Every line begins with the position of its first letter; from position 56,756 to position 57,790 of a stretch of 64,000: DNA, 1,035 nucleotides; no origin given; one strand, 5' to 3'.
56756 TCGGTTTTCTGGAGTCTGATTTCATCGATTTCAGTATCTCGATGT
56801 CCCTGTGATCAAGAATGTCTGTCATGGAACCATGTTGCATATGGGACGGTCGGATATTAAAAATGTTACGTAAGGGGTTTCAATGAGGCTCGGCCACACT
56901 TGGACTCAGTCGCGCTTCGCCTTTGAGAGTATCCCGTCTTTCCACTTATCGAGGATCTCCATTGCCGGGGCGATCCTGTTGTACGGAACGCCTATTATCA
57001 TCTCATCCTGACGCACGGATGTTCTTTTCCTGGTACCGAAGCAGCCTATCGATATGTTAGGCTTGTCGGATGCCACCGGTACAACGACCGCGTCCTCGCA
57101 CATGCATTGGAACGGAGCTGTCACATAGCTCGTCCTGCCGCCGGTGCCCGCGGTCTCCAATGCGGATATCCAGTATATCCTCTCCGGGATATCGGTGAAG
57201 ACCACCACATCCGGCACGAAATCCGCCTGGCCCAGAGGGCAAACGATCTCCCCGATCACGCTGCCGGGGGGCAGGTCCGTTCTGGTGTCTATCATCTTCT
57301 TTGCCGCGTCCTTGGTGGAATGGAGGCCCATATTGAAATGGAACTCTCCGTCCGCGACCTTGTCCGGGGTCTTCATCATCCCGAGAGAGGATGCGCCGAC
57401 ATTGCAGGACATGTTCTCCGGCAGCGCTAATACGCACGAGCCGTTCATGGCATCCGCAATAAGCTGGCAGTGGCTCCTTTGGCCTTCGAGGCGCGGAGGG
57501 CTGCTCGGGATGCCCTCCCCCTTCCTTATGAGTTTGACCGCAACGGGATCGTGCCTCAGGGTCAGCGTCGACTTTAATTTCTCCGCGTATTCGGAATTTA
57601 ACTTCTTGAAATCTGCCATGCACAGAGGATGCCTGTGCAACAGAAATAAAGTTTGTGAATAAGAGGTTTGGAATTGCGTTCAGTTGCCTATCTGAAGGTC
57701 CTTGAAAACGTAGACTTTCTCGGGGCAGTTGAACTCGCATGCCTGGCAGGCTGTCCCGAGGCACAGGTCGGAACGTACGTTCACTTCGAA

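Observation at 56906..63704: Corrinoid protein / HyuA-like ATPase / MT2 / RamA / DUF169 block with no substrate (MT1) methyltransferase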

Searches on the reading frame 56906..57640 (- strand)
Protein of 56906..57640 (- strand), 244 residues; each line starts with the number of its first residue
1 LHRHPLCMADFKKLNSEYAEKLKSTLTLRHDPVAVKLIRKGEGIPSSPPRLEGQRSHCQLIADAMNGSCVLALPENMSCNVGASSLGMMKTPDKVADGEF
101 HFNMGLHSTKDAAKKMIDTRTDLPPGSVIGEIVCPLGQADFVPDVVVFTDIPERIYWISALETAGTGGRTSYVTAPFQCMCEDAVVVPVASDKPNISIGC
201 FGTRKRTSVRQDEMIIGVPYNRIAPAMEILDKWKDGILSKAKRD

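Call 5: search_protein_families(library=pfam, proteins=[window:56906-57640:-], max_evalue=0.01)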
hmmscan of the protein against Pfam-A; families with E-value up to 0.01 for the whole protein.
window:56906-57640:- (244 aa): 1 family
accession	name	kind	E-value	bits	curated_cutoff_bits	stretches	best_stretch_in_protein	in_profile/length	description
PF02596.20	DUF169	-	1.3e-54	185.7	27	1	21-226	1-206/209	Uncharacterised ArCR, COG2043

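Call 6: search_protein_families(library=ncbifam, proteins=[window:56906-57640:-], max_evalue=0.01)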
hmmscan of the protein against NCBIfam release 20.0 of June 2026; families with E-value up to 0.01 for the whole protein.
window:56906-57640:- (244 aa): 0 families

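Call 33: search_solved_structures(query=window:56906-57640:-, max_evalue=1)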
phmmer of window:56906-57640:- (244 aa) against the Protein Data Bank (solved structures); distinct sequences matched with E-value up to 1: 0.

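Call 67: find_homologous_proteins(query=window:56906-57640:-, max_evalue=0.00001)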
Query window:56906-57640:- (244 aa): 74 proteins with E <= 0.00001 among 395 candidates.
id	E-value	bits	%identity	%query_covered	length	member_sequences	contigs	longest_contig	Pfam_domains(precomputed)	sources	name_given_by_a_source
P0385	4.3e-142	490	90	97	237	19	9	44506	PF02596.21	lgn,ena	-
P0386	4.3e-127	441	81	97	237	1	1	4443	PF02596.21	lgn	-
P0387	6.6e-124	430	78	97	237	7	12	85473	PF02596.21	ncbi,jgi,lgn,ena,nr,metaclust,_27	ncbi:MAG: DUF169 domain-containing protein [Thermoplasmatales archaeon]|jgi:uncharacterized protein 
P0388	5.0e-81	290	58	95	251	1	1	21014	PF02596.21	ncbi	-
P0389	7.2e-80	286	57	95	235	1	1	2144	PF02596.21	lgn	-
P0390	3.0e-79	284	56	97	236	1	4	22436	PF02596.21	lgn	-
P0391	6.9e-79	283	54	95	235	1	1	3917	PF02596.21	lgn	-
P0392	1.1e-78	282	55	94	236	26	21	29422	PF02596.21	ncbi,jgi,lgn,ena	-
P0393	1.5e-78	282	52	97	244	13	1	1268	PF02596.21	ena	-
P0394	1.6e-78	282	55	95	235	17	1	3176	PF02596.21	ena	-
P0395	1.9e-77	278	57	95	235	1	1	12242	PF02596.21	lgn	-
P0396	2.6e-77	278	55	95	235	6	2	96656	PF02596.21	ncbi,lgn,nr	ncbi:MAG: DUF169 domain-containing protein [archaeon]|nr:DUF169 domain-containing protein [archaeon]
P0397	4.5e-77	277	54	94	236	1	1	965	PF02596.21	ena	-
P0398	2.8e-76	274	55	95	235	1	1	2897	PF02596.21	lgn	-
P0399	3.2e-76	274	55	94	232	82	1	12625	PF02596.21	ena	-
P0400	6.2e-76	273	56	94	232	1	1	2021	PF02596.21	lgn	-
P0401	1.6e-75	272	55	95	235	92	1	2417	PF02596.21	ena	-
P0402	1.8e-75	272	52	97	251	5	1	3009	PF02596.21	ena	-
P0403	3.3e-75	271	51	97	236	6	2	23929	PF02596.21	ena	-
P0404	5.6e-75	270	53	94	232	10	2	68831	PF02596.21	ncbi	-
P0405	1.1e-74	269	53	95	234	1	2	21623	PF02596.21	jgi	-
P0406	1.5e-74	269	55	95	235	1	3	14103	PF02596.21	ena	-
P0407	3.2e-74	267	53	94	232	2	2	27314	PF02596.21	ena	-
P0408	3.2e-74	267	53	94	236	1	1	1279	PF02596.21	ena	-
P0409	4.7e-74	267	53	94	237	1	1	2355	PF02596.21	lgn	-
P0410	1.2e-73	266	54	95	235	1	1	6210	PF02596.21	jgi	jgi:uncharacterized protein (DUF169 family)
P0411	1.7e-73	265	54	95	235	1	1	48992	PF02596.21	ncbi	-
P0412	5.2e-73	264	53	94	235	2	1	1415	PF02596.21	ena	-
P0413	6.5e-73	263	52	94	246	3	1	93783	PF02596.21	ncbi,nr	ncbi:MAG: DUF169 domain-containing protein [archaeon]|nr:DUF169 domain-containing protein [archaeon]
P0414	7.9e-73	263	53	94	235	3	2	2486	PF02596.21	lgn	-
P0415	8.3e-73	263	53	97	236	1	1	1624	PF02596.21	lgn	-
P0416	1.6e-72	262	52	99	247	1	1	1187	PF02596.21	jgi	jgi:uncharacterized protein (DUF169 family)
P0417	2.9e-72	261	53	94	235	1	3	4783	PF02596.21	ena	-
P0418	4.3e-72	261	53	94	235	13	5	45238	PF02596.21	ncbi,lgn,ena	-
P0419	7.4e-72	260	53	94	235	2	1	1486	PF02596.21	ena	-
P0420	2.2e-71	258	53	94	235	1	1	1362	PF02596.21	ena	-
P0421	3.1e-71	258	52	94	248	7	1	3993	PF02596.21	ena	-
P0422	1.1e-70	256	52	94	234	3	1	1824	PF02596.21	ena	-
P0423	1.7e-70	255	52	97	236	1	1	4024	PF02596.21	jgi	jgi:uncharacterized protein (DUF169 family)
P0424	2.8e-70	255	49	97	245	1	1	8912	PF02596.21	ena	-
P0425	3.8e-70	254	51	97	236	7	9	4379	PF02596.21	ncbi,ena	-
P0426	8.7e-70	253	52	97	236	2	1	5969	PF02596.21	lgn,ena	-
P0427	8.8e-70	253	51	97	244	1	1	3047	PF02596.21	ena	-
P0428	2.1e-69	252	51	98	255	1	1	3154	PF02596.21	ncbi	-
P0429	4.0e-69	251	50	97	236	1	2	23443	PF02596.21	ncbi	-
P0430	5.6e-69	250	51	97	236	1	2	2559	PF02596.21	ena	-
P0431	7.4e-69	250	51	97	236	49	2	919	PF02596.21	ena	-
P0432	9.6e-69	250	51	97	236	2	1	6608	PF02596.21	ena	-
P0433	1.2e-68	249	51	94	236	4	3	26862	PF02596.21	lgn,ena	-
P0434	1.9e-68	249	51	97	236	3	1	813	PF02596.21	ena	-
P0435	3.2e-68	248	50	97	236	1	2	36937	PF02596.21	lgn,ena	-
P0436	7.9e-68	247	51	97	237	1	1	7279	PF02596.21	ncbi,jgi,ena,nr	ncbi:MAG: DUF169 domain-containing protein [Methanomassiliicoccaceae archaeon]|nr:DUF169 domain-cont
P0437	1.0e-67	246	51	97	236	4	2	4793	PF02596.21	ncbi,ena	-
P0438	1.3e-67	246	51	97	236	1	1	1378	PF02596.21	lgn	-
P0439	1.6e-67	246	51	95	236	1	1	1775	PF02596.21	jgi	jgi:uncharacterized protein (DUF169 family)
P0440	3.0e-67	245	50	95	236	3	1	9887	PF02596.21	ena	-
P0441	3.2e-67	245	48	97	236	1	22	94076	PF02596.21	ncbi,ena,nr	ncbi:MAG: DUF169 domain-containing protein [Candidatus Methanomethylophilaceae archaeon]|nr:DUF169 d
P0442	3.2e-67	245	48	97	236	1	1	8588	PF02596.21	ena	-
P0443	3.2e-67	245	48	97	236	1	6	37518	PF02596.21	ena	-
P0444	4.4e-67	244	48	97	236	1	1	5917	PF02596.21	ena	-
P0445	6.1e-67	244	48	97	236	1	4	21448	PF02596.21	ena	-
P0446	1.1e-66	243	50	97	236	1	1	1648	PF02596.21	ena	-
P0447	2.7e-66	242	50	97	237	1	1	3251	PF02596.21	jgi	jgi:uncharacterized protein (DUF169 family)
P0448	4.1e-66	241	50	95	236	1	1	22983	PF02596.21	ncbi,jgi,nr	ncbi:MAG: DUF169 domain-containing protein [Methanomassiliicoccaceae archaeon]|jgi:uncharacterized p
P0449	1.1e-65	240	48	97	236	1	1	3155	PF02596.21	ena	-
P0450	1.3e-65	239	50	95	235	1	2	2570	PF02596.21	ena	-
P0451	2.2e-65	239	49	97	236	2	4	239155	PF02596.21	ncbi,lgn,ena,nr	ncbi:MAG: DUF169 domain-containing protein [Candidatus Methanomethylophilaceae archaeon]|nr:DUF169 d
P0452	2.6e-65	238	47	97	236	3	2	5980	PF02596.21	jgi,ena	jgi:uncharacterized protein (DUF169 family)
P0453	6.2e-65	237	50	97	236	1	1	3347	PF02596.21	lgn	-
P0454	1.3e-64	236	49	97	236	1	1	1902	PF02596.21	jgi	-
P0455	2.3e-64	235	49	95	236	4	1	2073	PF02596.21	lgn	-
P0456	7.3e-56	207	60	64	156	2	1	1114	PF02596.21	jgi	jgi:uncharacterized protein (DUF169 family)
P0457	2.9e-55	205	55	68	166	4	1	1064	PF02596.21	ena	-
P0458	2.4e-39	153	61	47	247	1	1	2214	PF02596.21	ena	-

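Call 68: find_encoding_contigs(protein=P0451, flank=9000, max_places=1)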
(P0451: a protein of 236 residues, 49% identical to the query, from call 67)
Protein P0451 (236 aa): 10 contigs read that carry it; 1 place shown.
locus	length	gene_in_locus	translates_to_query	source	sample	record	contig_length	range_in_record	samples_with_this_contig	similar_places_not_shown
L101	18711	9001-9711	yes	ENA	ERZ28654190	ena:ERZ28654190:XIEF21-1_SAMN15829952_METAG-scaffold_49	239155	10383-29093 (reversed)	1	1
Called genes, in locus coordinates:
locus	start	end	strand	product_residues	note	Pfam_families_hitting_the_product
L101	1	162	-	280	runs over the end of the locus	PF04018:VCA0040-like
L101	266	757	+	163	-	PF01472:PUA, PF26292:PUA_elF2D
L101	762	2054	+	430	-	PF01966:HD, PF19276:HD_assoc_2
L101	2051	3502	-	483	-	PF01139:RtcB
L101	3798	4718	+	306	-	PF02729:OTCace_N, PF00185:OTCace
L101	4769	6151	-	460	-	PF21763:DHH_CID, PF02272:DHHA1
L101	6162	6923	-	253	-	PF13482:RNase_H_2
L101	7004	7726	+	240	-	PF00149:Metallophos (weak)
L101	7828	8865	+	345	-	PF01208:URO-D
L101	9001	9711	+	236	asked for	PF02596:DUF169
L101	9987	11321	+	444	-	PF02783:MCR_beta_N, PF02241:MCR_beta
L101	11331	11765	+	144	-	PF02505:MCR_D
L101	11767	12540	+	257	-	PF02240:MCR_gamma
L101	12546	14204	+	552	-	PF02745:MCR_alpha_N, PF02249:MCR_alpha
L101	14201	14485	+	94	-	PF09871:DUF2098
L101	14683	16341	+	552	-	PF00083:Sugar_tr, PF07690:MFS_1, PF00582:Usp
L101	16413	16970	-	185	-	-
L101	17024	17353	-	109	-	PF22263:DUF6951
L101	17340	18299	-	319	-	PF21715:CggR_N, PF22167:PH0730-like_N, PF14544:DUF4443, PF09884:DUF2111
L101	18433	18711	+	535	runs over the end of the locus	PF00005:ABC_tran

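Call 69: find_encoding_contigs(protein=P0448, flank=9000, max_places=1)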
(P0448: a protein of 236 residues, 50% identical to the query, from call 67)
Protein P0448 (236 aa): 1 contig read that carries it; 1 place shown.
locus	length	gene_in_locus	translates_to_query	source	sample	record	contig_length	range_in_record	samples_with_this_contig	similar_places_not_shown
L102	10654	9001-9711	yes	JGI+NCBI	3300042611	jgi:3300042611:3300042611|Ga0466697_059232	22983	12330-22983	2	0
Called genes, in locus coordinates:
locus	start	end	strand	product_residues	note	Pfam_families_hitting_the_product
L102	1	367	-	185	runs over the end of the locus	-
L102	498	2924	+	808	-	-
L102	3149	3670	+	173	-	-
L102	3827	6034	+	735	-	PF05378:Hydant_A_N, PF13941:MutL (faint), PF01968:Hydantoinase_A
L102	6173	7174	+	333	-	PF01208:URO-D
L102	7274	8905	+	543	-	PF17651:Raco_middle, PF14574:RACo_C_ter, PF12838:Fer4_7 (faint)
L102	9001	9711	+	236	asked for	PF02596:DUF169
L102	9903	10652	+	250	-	?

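Call 71: search_protein_families(library=pfam, proteins=[L102:3149-3670:+, L102:498-2924:+], max_evalue=0.01)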
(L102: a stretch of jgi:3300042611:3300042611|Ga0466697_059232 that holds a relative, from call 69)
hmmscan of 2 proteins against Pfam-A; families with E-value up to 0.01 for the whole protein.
L102:3149-3670:+ (173 aa): 0 families

L102:498-2924:+ (808 aa): 0 families

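Call 79: predict_structure(alignment_id=A3)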
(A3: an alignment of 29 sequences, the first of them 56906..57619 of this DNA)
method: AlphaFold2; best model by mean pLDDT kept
length: 237 residues; sequences in the alignment: 29
mean_pLDDT: 90.9   pTM: 0.90
mean pLDDT of the five models: 90.9, 90.4, 89.3, 88.8, 88.7
residues with pLDDT >= 90: 160; 70-90: 68; 50-70: 9; < 50: 0
segments of 3 or more residues with pLDDT < 50: none
pLDDT, mean of each block of 10 residues (from residue 1): 89 93 96 94 96 96 97 94 93 78 89 92 98 97 89 86 81 92 94 90 93 95 86 65
secondary structure, 60 per line:
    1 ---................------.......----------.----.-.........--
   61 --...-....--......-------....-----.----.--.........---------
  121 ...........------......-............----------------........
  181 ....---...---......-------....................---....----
elements in order: H4-19 E26-32 H50-58 E63-65 H73-78 H86-89 H103-111 E121-128 E138-143 H145-156 H173-184 E188-190 H194-199 E207-212 H213-226 H230-233

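Call 83: fold_search(model_id=the predicted structure, library=pdb)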
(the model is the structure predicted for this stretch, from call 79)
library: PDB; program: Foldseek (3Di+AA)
matches with E <= 10: 264; with E <= 0.001: 0
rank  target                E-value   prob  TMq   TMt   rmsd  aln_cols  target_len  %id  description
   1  6m5x_P                2.5e-01  0.07  0.21  0.17  16.0       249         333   13  A fungal glyceraldehyde-3-phosphate dehydrogenase with self-resistance to inhibitor heptelidic acid (released 2020-12-30)
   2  2y3m_B                2.5e-01  0.04  0.14  0.22  17.7       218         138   11  Structure of the extra-membranous domain of the secretin HofQ from Actinobacillus actinomycetemcomitans (released 2011-04-27)
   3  1gyp_A                2.9e-01  0.04  0.17  0.14  17.2       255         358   13  CRYSTAL STRUCTURE OF GLYCOSOMAL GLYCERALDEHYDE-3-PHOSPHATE DEHYDROGENASE FROM LEISHMANIA MEXICANA: IMPLICATIONS FOR ST (released 1995-12-07)
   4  8hrt_A                3.5e-01  0.04  0.19  0.15  16.7       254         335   12  Crystal structure of glyceraldehyde-3-phosphate dehydrogenase from Corynebacterium glutamicum ATCC13032 (L36S/T37K/F10 (released 2023-12-06)
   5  8hrs_C                4.0e-01  0.04  0.19  0.16  16.7       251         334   12  Crystal structure of glyceraldehyde-3-phosphate dehydrogenase from Corynebacterium glutamicum ATCC13032 (L36S/T37K/P19 (released 2023-12-06)
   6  1nbo_B                4.6e-01  0.04  0.17  0.14  17.2       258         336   12  The dual coenzyme specificity of photosynthetic glyceraldehyde-3-phosphate dehydrogenase interpreted by the crystal st (released 2003-05-13)
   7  8hrs_B                4.6e-01  0.04  0.17  0.15  16.8       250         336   12  Crystal structure of glyceraldehyde-3-phosphate dehydrogenase from Corynebacterium glutamicum ATCC13032 (L36S/T37K/P19 (released 2023-12-06)
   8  7zq3_R                5.2e-01  0.04  0.19  0.15  17.5       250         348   12  Crystal structure of photosynthetic glyceraldehyde-3-phosphate dehydrogenase from Chlamydomonas reinhardtii (CrGAPA) c (released 2022-07-20)
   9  8hrs_D                6.0e-01  0.03  0.19  0.15  16.7       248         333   12  Crystal structure of glyceraldehyde-3-phosphate dehydrogenase from Corynebacterium glutamicum ATCC13032 (L36S/T37K/P19 (released 2023-12-06)
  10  3mf1_B                6.0e-01  0.02  0.19  0.17  15.3       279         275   12  Crystal structure of class II aaRS homologue (Bll0957) complexed with an analogue of glycyl adenylate (released 2010-07-28)
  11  4h2s_B                6.4e-01  0.04  0.15  0.13  11.7       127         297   12  Crystal structure of Bradyrhizobium japonicum glycine:[carrier protein] ligase complexed with cognate carrier protein  (released 2013-03-06)
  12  7zq3_O                6.4e-01  0.04  0.20  0.16  16.9       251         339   12  Crystal structure of photosynthetic glyceraldehyde-3-phosphate dehydrogenase from Chlamydomonas reinhardtii (CrGAPA) c (released 2022-07-20)
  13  3dmt_C                6.4e-01  0.04  0.21  0.16  16.6       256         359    9  Structure of Glycosomal Glyceraldehyde-3-Phosphate Dehydrogenase from Trypanosoma cruzi in complex with the irreversib (released 2008-10-21)
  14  7zq4_R                6.8e-01  0.04  0.19  0.15  17.4       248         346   12  Crystal structure of photosynthetic glyceraldehyde-3-phosphate dehydrogenase from Chlamydomonas reinhardtii (CrGAPA) c (released 2022-07-20)
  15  3k2b_H                7.3e-01  0.04  0.19  0.15  17.0       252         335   11  Crystal structure of photosynthetic A4 isoform glyceraldehyde-3-phosphate dehydrogenase complexed with NAD, from Arabi (released 2010-06-09)
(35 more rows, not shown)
